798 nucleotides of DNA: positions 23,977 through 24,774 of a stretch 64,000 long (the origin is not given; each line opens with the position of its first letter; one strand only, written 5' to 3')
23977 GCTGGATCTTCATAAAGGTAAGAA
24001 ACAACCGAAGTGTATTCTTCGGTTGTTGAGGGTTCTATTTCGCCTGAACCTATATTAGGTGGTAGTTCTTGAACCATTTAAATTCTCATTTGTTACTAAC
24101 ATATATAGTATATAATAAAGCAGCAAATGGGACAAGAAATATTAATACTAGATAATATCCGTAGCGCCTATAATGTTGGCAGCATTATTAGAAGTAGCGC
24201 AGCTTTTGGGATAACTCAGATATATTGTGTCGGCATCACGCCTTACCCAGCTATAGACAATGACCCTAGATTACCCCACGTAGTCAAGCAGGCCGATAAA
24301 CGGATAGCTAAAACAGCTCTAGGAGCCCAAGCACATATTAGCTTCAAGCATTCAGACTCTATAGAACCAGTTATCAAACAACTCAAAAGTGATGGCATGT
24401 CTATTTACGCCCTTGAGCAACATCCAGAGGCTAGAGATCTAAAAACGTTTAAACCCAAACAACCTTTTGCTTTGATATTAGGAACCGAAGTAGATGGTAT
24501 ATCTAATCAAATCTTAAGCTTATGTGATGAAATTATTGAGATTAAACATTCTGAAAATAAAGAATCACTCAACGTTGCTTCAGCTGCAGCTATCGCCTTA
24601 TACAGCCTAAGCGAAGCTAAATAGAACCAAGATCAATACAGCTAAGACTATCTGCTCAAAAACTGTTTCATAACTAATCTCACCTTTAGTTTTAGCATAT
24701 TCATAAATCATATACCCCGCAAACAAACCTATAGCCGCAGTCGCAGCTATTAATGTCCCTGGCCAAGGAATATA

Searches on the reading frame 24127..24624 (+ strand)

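Call 30: search_protein_families(library=pfam, proteins=[window:24127-24624:+], max_evalue=0.01)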
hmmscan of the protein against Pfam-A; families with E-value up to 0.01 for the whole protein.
window:24127-24624:+ (165 aa): 2 families
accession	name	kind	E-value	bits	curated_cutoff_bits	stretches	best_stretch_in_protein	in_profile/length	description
PF00588.24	SpoU_methylase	-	2.2e-33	115.8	29.7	1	5-159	3-142/142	SpoU rRNA Methylase family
PF09936.14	Methyltrn_RNA_4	-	0.00056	20.2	22.6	1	106-158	123-177/182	SAM-dependent RNA methyltransferase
